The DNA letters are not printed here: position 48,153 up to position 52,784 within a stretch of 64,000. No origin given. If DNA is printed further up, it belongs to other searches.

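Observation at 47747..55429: Operon of two giant multi-domain glycosyltransferases (1443 aa GT4-GT2-GT4 and 932 aa GT4-GT4) plus a coupled 187-aa protein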

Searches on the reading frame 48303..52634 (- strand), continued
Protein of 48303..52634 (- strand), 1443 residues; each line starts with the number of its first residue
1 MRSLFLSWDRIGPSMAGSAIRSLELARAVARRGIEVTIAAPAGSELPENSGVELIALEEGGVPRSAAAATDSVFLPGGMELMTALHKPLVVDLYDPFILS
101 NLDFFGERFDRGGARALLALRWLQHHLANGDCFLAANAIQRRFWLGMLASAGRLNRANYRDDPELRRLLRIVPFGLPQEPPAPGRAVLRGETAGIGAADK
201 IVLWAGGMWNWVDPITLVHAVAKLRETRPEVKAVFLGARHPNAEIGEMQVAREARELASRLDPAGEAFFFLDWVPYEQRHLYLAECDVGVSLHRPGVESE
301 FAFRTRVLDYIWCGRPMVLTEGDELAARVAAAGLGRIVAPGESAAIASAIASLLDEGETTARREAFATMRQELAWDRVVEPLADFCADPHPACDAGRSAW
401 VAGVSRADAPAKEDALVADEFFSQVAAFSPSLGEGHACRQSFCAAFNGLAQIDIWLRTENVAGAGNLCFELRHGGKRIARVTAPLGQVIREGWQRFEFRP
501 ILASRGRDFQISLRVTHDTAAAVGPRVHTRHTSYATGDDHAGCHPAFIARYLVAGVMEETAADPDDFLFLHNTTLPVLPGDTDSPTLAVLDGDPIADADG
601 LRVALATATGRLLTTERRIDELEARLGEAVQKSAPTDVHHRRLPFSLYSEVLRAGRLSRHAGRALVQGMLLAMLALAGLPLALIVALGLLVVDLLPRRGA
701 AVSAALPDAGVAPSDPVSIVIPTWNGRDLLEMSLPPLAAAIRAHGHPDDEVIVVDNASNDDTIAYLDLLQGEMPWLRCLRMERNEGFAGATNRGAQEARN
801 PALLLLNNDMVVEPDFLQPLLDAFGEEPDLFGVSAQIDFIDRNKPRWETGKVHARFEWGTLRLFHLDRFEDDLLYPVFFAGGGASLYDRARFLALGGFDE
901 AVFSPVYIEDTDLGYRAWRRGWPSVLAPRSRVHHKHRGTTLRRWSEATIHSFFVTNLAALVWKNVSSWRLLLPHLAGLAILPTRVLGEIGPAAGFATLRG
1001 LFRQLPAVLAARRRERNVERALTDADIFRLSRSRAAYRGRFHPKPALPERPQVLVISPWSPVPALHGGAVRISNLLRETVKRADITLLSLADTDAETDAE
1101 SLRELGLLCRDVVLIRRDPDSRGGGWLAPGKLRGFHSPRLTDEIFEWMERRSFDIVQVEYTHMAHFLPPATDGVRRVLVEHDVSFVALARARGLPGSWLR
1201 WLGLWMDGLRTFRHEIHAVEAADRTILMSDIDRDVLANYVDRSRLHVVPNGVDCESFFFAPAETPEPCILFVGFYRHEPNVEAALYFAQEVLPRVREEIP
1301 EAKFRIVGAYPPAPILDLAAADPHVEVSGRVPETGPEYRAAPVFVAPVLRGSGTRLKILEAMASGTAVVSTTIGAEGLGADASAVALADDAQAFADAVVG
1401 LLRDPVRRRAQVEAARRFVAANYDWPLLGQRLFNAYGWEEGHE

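Call 15: find_homologous_proteins(query=window:48303-52634:-, max_evalue=1e-10)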
Query window:48303-52634:- (1443 aa): 106 proteins with E <= 1e-10 among 8000 candidates.
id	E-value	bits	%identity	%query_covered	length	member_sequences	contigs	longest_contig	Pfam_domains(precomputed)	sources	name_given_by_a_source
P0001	0.0e+0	3280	100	100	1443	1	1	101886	PF13632.13,PF13641.13,PF00534.27,PF13524.13,PF13439.13,PF00535.33,PF13692.13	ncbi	ncbi:MAG: glycosyltransferase [Deltaproteobacteria bacterium]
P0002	0.0e+0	2108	66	100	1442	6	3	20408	PF13632.13,PF13641.13,PF00534.27,PF13524.13,PF13439.13,PF00535.33,PF13692.13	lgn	-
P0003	0.0e+0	2100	65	100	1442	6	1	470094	PF13632.13,PF13641.13,PF00534.27,PF13524.13,PF13439.13,PF00535.33,PF13692.13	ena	-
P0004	0.0e+0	2098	66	100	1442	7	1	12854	PF13632.13,PF13641.13,PF00534.27,PF13524.13,PF13439.13,PF00535.33,PF13692.13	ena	-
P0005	0.0e+0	2090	65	100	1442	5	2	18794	PF13632.13,PF13641.13,PF00534.27,PF13524.13,PF13439.13,PF00535.33,PF13692.13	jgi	-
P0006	0.0e+0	2089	66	100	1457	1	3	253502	PF13632.13,PF13641.13,PF00534.27,PF13524.13,PF13439.13,PF00535.33,PF13692.13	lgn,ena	-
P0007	0.0e+0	2074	65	100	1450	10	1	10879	PF13632.13,PF13641.13,PF00534.27,PF13524.13,PF13439.13,PF00535.33,PF13692.13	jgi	jgi:glycosyltransferase involved in cell wall biosynthesis/GT2 family glycosyltransferase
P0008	0.0e+0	2033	85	73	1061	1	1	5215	PF13632.13,PF13641.13,PF00534.27,PF13524.13,PF13439.13,PF00535.33,PF13692.13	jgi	jgi:GT2 family glycosyltransferase/glycosyltransferase involved in cell wall biosynthesis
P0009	0.0e+0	1740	57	100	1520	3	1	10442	PF13632.13,PF13641.13,PF00534.27,PF13524.13,PF13439.13,PF00535.33,PF13692.13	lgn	-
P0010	0.0e+0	1736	58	99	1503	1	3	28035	PF13632.13,PF13641.13,PF00534.27,PF13524.13,PF13439.13,PF00535.33,PF13692.13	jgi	jgi:O-antigen biosynthesis protein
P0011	0.0e+0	1733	56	99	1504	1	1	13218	PF13632.13,PF13641.13,PF00534.27,PF13524.13,PF13439.13,PF00535.33,PF13692.13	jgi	jgi:glycosyltransferase involved in cell wall biosynthesis/GT2 family glycosyltransferase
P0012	0.0e+0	1725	57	99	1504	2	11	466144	PF13632.13,PF13641.13,PF00534.27,PF13524.13,PF13439.13,PF00535.33,PF13692.13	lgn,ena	-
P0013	0.0e+0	1718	56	99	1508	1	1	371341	PF13632.13,PF13641.13,PF00534.27,PF13524.13,PF13439.13,PF00535.33,PF13692.13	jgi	-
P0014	0.0e+0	1717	57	99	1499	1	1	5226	PF13632.13,PF13641.13,PF00534.27,PF13524.13,PF13439.13,PF00535.33,PF13692.13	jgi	jgi:GT2 family glycosyltransferase/glycosyltransferase involved in cell wall biosynthesis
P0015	0.0e+0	1716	55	100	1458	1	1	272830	PF13632.13,PF13641.13,PF00534.27,PF13524.13,PF13439.13,PF00535.33,PF13692.13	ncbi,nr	ncbi:MAG: glycosyltransferase [Candidatus Binatia bacterium]|nr:glycosyltransferase [Candidatus Bina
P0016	0.0e+0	1715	56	100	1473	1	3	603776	PF13632.13,PF13641.13,PF00534.27,PF13524.13,PF13439.13,PF00535.33,PF13692.13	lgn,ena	-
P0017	0.0e+0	1706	56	100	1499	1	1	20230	PF13632.13,PF13641.13,PF00534.27,PF13524.13,PF13439.13,PF00535.33,PF13692.13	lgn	-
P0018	0.0e+0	1705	55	100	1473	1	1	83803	PF13632.13,PF13641.13,PF00534.27,PF13524.13,PF13439.13,PF00535.33,PF13692.13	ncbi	-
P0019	0.0e+0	1698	55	100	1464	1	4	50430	PF13632.13,PF13641.13,PF00534.27,PF13524.13,PF13439.13,PF00535.33,PF13692.13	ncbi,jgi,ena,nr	ncbi:MAG: glycosyltransferase [Deltaproteobacteria bacterium]|nr:glycosyltransferase [Deltaproteobac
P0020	0.0e+0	1697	55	100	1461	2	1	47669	PF13632.13,PF13641.13,PF00534.27,PF13579.13,PF13524.13,PF13439.13,PF00535.33,PF13692.13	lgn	-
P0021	0.0e+0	1688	56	100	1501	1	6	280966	PF13632.13,PF13641.13,PF00534.27,PF13524.13,PF13439.13,PF00535.33,PF13692.13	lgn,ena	-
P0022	0.0e+0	1688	55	100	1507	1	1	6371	PF13632.13,PF13641.13,PF00534.27,PF13524.13,PF13439.13,PF00535.33,PF13692.13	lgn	-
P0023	0.0e+0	1687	56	100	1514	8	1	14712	PF13632.13,PF13641.13,PF00534.27,PF13524.13,PF13439.13,PF00535.33,PF13692.13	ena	-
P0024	0.0e+0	1687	56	100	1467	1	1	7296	PF13632.13,PF13641.13,PF00534.27,PF13579.13,PF13524.13,PF13439.13,PF00535.33,PF13692.13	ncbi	-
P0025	0.0e+0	1678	55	100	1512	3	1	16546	PF13632.13,PF13641.13,PF00534.27,PF13524.13,PF13439.13,PF00535.33,PF13692.13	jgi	-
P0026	0.0e+0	1677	56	100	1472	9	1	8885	PF13632.13,PF13641.13,PF00534.27,PF13524.13,PF13439.13,PF00535.33,PF13692.13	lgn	-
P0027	0.0e+0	1676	56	100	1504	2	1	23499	PF13632.13,PF13641.13,PF00534.27,PF13524.13,PF13439.13,PF00535.33,PF13692.13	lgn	-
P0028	0.0e+0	1676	55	100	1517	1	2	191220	PF13632.13,PF13641.13,PF00534.27,PF13524.13,PF13439.13,PF00535.33,PF13692.13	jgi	jgi:glycosyltransferase involved in cell wall biosynthesis/GT2 family glycosyltransferase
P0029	0.0e+0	1674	56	100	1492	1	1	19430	PF13632.13,PF13641.13,PF00534.27,PF13524.13,PF13439.13,PF00535.33,PF13692.13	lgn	-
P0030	0.0e+0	1666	55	100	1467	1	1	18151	PF13632.13,PF13641.13,PF00534.27,PF13579.13,PF13524.13,PF13439.13,PF00535.33,PF13692.13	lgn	-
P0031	0.0e+0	1666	55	100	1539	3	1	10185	PF13632.13,PF13641.13,PF00534.27,PF13524.13,PF13439.13,PF00535.33,PF13692.13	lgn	-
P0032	0.0e+0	1664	56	99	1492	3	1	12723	PF13632.13,PF13641.13,PF00534.27,PF13524.13,PF13439.13,PF00535.33,PF13692.13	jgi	jgi:glycosyltransferase involved in cell wall biosynthesis/GT2 family glycosyltransferase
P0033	0.0e+0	1661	54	100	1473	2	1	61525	PF13632.13,PF13641.13,PF00534.27,PF13524.13,PF13439.13,PF00535.33,PF13692.13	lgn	-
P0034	0.0e+0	1657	55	100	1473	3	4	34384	PF13632.13,PF13641.13,PF00534.27,PF13524.13,PF13439.13,PF00535.33,PF13692.13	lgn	-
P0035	0.0e+0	1654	55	100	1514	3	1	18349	PF13632.13,PF13641.13,PF00534.27,PF13524.13,PF13439.13,PF00535.33,PF13692.13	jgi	-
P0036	0.0e+0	1652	56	100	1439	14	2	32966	PF13632.13,PF13641.13,PF00534.27,PF13524.13,PF13439.13,PF00535.33,PF13692.13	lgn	-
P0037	0.0e+0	1646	54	100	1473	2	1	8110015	PF13632.13,PF13641.13,PF00534.27,PF13524.13,PF13439.13,PF00535.33,PF13692.13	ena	-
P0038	0.0e+0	1618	55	100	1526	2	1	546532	PF13632.13,PF13641.13,PF00534.27,PF13524.13,PF13439.13,PF00535.33,PF13692.13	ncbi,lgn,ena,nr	ncbi:MAG TPA: glycosyltransferase [Candidatus Binatia bacterium]|nr:glycosyltransferase [Candidatus 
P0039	0.0e+0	1583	54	100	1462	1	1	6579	PF13632.13,PF13641.13,PF00534.27,PF13524.13,PF13439.13,PF00535.33,PF13692.13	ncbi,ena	-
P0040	0.0e+0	1579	61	51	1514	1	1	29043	PF13632.13,PF13641.13,PF00534.27,PF13524.13,PF13439.13,PF00535.33,PF13692.13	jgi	jgi:GT2 family glycosyltransferase/glycosyltransferase involved in cell wall biosynthesis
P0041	0.0e+0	1548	58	54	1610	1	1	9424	PF13632.13,PF10111.15,PF13641.13,PF00534.27,PF13524.13,PF13439.13,PF00535.33,PF13692.13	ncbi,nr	ncbi:glycosyltransferase [bacterium]|nr:glycosyltransferase [bacterium]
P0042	0.0e+0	1545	61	52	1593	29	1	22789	PF13632.13,PF10111.15,PF13641.13,PF00534.27,PF13524.13,PF13439.13,PF00535.33,PF13692.13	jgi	-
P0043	0.0e+0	1545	54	100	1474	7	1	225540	PF13641.13,PF00534.27,PF13524.13,PF13439.13,PF00535.33,PF13692.13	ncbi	-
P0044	0.0e+0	1519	53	100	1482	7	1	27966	PF13632.13,PF13641.13,PF00534.27,PF13524.13,PF13439.13,PF00535.33,PF13692.13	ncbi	-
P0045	0.0e+0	1473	53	99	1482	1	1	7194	PF13632.13,PF10111.15,PF13641.13,PF00534.27,PF13524.13,PF13439.13,PF00535.33,PF13692.13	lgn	-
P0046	0.0e+0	1467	49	41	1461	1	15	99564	PF13632.13,PF13641.13,PF00534.27,PF13524.13,PF00535.33,PF13692.13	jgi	jgi:glycosyltransferase involved in cell wall biosynthesis/GT2 family glycosyltransferase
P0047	0.0e+0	1464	52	99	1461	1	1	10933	PF13632.13,PF13641.13,PF00534.27,PF13524.13,PF00535.33,PF13692.13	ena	-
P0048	0.0e+0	1460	51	99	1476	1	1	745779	PF13632.13,PF13641.13,PF00534.27,PF13524.13,PF00535.33,PF13692.13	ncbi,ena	-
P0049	0.0e+0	1458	51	99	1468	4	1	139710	PF13632.13,PF13641.13,PF00534.27,PF13524.13,PF00535.33,PF13692.13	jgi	jgi:glycosyltransferase involved in cell wall biosynthesis/GT2 family glycosyltransferase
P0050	0.0e+0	1456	51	99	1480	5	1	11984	PF13632.13,PF13641.13,PF00534.27,PF13524.13,PF13439.13,PF00535.33,PF13692.13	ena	-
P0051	0.0e+0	1452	49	99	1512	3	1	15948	PF13632.13,PF13641.13,PF00534.27,PF13524.13,PF13439.13,PF00535.33,PF13692.13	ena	-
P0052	0.0e+0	1449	51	99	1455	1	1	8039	PF13632.13,PF13641.13,PF00534.27,PF13524.13,PF00535.33,PF13692.13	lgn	-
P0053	0.0e+0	1448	51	99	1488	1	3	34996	PF13632.13,PF13641.13,PF00534.27,PF13524.13,PF00535.33,PF13692.13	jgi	jgi:glycosyltransferase involved in cell wall biosynthesis/GT2 family glycosyltransferase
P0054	0.0e+0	1447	52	99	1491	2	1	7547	PF13632.13,PF13641.13,PF00534.27,PF13524.13,PF13439.13,PF00535.33,PF13692.13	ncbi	-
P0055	0.0e+0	1445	52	99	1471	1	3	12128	PF13632.13,PF10111.15,PF13641.13,PF00534.27,PF13524.13,PF00535.33,PF13692.13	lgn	-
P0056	0.0e+0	1444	51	99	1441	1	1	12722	PF13632.13,PF13641.13,PF00534.27,PF13524.13,PF00535.33,PF13692.13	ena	-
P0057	0.0e+0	1443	51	99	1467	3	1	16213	PF13632.13,PF13641.13,PF00534.27,PF13524.13,PF00535.33,PF13692.13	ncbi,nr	ncbi:MAG: glycosyltransferase [Deltaproteobacteria bacterium]|nr:glycosyltransferase [Deltaproteobac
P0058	0.0e+0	1441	51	99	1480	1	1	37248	PF13632.13,PF13641.13,PF00534.27,PF13524.13,PF13439.13,PF00535.33,PF13692.13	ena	-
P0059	0.0e+0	1440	51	99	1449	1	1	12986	PF13632.13,PF13641.13,PF00534.27,PF13524.13,PF00535.33,PF13692.13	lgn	-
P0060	0.0e+0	1435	50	99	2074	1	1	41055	PF13632.13,PF13641.13,PF00534.27,PF13524.13,PF13439.13,PF00535.33,PF13692.13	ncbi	-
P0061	0.0e+0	1433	60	50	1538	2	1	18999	PF13632.13,PF13641.13,PF00534.27,PF13524.13,PF13439.13,PF00535.33,PF13692.13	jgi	-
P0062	0.0e+0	1432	51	99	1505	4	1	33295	PF13632.13,PF13641.13,PF00534.27,PF13524.13,PF13439.13,PF00535.33,PF13692.13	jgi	jgi:glycosyltransferase involved in cell wall biosynthesis/GT2 family glycosyltransferase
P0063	0.0e+0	1432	50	40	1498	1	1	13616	PF13641.13,PF00534.27,PF13524.13,PF13439.13,PF00535.33,PF13692.13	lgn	-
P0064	0.0e+0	1429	50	99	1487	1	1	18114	PF13632.13,PF13641.13,PF00534.27,PF13524.13,PF13439.13,PF00535.33,PF13692.13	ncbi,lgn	-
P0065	0.0e+0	1428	50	99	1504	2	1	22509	PF13632.13,PF13641.13,PF00534.27,PF13524.13,PF00535.33,PF13692.13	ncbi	-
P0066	0.0e+0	1427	48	99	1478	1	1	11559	PF13632.13,PF13641.13,PF00534.27,PF13524.13,PF13439.13,PF00535.33,PF13692.13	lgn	-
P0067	0.0e+0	1427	50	99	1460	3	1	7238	PF13632.13,PF13641.13,PF00534.27,PF13524.13,PF00535.33,PF13692.13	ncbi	ncbi:MAG: glycosyltransferase [Candidatus Binatia bacterium]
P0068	0.0e+0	1425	49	99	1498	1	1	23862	PF13632.13,PF13641.13,PF00534.27,PF13524.13,PF13439.13,PF00535.33,PF13692.13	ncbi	-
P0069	0.0e+0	1424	50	99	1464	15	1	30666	PF13632.13,PF13641.13,PF00534.27,PF13524.13,PF13439.13,PF00535.33,PF13692.13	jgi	-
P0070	0.0e+0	1416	49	99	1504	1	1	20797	PF13632.13,PF13641.13,PF00534.27,PF13524.13,PF13439.13,PF00535.33,PF13692.13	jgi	jgi:glycosyltransferase involved in cell wall biosynthesis/GT2 family glycosyltransferase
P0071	0.0e+0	1413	51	99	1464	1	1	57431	PF13632.13,PF10111.15,PF13641.13,PF00534.27,PF13524.13,PF13439.13,PF00535.33,PF13692.13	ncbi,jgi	ncbi:MAG TPA: glycosyltransferase [Candidatus Binatia bacterium]|jgi:glycosyltransferase involved in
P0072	0.0e+0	1401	48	42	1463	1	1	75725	PF13632.13,PF10111.15,PF13641.13,PF00534.27,PF13524.13,PF00535.33,PF13692.13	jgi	jgi:GT2 family glycosyltransferase/glycosyltransferase involved in cell wall biosynthesis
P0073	0.0e+0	1400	47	43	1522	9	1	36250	PF13632.13,PF13641.13,PF00534.27,PF13524.13,PF13439.13,PF00535.33,PF13692.13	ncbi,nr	ncbi:MAG: glycosyltransferase [Deltaproteobacteria bacterium]|nr:MAG: glycosyltransferase [Deltaprot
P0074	0.0e+0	1395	47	99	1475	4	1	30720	PF13632.13,PF13641.13,PF00534.27,PF13524.13,PF13439.13,PF00535.33,PF13692.13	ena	-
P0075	0.0e+0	1370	49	99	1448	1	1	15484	PF13632.13,PF13641.13,PF00534.27,PF13524.13,PF00535.33,PF13692.13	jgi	jgi:glycosyltransferase involved in cell wall biosynthesis/GT2 family glycosyltransferase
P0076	0.0e+0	1174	51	82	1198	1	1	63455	PF13632.13,PF13641.13,PF00535.33,PF13692.13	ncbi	-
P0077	6.2e-245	834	48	63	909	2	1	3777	PF13641.13,PF00535.33,PF13692.13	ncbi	-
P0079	2.2e-119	418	42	28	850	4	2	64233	PF13632.13,PF10111.15,PF13506.14,PF13641.13,PF00534.27,PF00535.33,PF13692.13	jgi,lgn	jgi:hypothetical protein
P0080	2.6e-114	401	41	28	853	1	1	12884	PF13632.13,PF10111.15,PF13506.14,PF13641.13,PF00534.27,PF00535.33,PF13692.13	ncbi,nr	ncbi:MAG: glycosyl transferase family 2, partial [Chloroflexi bacterium]|nr:glycosyl transferase fam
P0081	4.3e-114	400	41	29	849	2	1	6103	PF10111.15,PF13506.14,PF13641.13,PF00534.27,PF00535.33,PF13692.13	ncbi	-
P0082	8.6e-112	393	43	28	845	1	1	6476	PF13641.13,PF00535.33,PF13692.13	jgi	jgi:GT2 family glycosyltransferase/glycosyltransferase involved in cell wall biosynthesis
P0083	2.8e-111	391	43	27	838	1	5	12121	PF13632.13,PF10111.15,PF13641.13,PF00535.33,PF13692.13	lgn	-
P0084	7.7e-110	386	40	29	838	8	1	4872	PF13632.13,PF10111.15,PF13641.13,PF00535.33,PF13692.13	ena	-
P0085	8.2e-110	386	40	29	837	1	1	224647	PF10111.15,PF13641.13,PF00535.33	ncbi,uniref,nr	ncbi:glycosyltransferase [Oscillochloris sp. ZM17-4]|uniref:glycosyltransferase n=1 Tax=Oscillochlor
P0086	6.6e-99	350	43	27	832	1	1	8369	PF13632.13,PF10111.15,PF13641.13,PF00534.27,PF00535.33,PF13692.13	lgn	-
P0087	2.7e-98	348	37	27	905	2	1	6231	PF10111.15,PF13641.13,PF00534.27,PF00535.33,PF13692.13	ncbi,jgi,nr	ncbi:MAG: hypothetical protein B6243_12745 [Anaerolineaceae bacterium 4572_5.2]|nr:MAG: hypothetical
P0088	2.6e-95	338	39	28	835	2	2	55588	PF13632.13,PF10111.15,PF13641.13,PF00534.27,PF00535.33,PF13692.13,PF02709.21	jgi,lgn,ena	-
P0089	1.2e-94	336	41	27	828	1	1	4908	PF13632.13,PF10111.15,PF13641.13,PF00534.27,PF00535.33,PF13692.13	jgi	jgi:GT2 family glycosyltransferase/glycosyltransferase involved in cell wall biosynthesis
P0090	1.2e-93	333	40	27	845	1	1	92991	PF13632.13,PF10111.15,PF13641.13,PF00534.27,PF00535.33,PF13692.13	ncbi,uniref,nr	ncbi:MAG TPA: glycosyltransferase [Actinophytocola sp.]|uniref:glycosyltransferase n=1 Tax=Actinophy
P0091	1.9e-93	332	39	27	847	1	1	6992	PF13632.13,PF10111.15,PF13641.13,PF00534.27,PF00535.33,PF13692.13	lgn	-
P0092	2.9e-93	331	39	27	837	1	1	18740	PF13632.13,PF10111.15,PF13641.13,PF00534.27,PF00535.33,PF13692.13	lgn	-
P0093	6.4e-93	330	39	27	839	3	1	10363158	PF13632.13,PF10111.15,PF13641.13,PF00534.27,PF00535.33,PF13692.13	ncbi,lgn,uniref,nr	ncbi:glycosyltransferase [Amycolatopsis sp. CA-230715]|uniref:glycosyltransferase n=1 Tax=Amycolatop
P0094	3.1e-92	328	39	27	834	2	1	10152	PF13632.13,PF13641.13,PF00534.27,PF00535.33,PF13692.13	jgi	jgi:GT2 family glycosyltransferase/glycosyltransferase involved in cell wall biosynthesis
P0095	1.2e-90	323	39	27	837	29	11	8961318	PF13632.13,PF10111.15,PF13641.13,PF00534.27,PF00535.33,PF13692.13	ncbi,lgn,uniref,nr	ncbi:Hypothetical protein AJAP_34605 [Amycolatopsis japonica]|uniref:Glycosyltransferase 2-like doma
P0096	1.2e-86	309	39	27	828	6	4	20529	PF13632.13,PF10111.15,PF13641.13,PF00535.33,PF13692.13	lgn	-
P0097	3.2e-86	308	40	27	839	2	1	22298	PF13632.13,PF10111.15,PF13641.13,PF00534.27,PF00535.33,PF13692.13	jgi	jgi:GT2 family glycosyltransferase/glycosyltransferase involved in cell wall biosynthesis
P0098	2.7e-82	295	38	27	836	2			PF13632.13,PF10111.15,PF13641.13,PF00534.27,PF00535.33,PF13692.13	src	-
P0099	4.2e-81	291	39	27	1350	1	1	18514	PF13489.13,PF13641.13,PF13649.13,PF00535.33,PF08241.19,PF08242.19,PF13692.13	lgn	-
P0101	5.2e-36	142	28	26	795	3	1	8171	PF13641.13,PF00535.33,PF13692.13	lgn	-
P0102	3.2e-30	122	32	16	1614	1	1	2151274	PF13632.13,PF13641.13,PF00534.27,PF00535.33,PF13692.13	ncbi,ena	-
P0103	8.4e-21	91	31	15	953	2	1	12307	PF13641.13,PF00534.27,PF13524.13,PF00535.33,PF13692.13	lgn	-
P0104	5.1e-15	72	29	17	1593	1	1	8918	PF13847.13,PF13489.13,PF02353.27,PF13649.13,PF00535.33,PF01209.25,PF13946.12,PF08241.19,PF08242.19,PF13692.13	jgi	-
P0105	1.1e-14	71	33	13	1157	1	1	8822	PF13489.13,PF10111.15,PF13641.13,PF13649.13,PF00535.33,PF08241.19,PF08242.19,PF02709.21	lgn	-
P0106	2.5e-14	70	35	16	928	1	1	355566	PF13641.13,PF13524.13,PF00535.33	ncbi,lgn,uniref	ncbi:glycosyltransferase family protein [Nitratidesulfovibrio sp. 1201_IL3209]|uniref:glycosyltransf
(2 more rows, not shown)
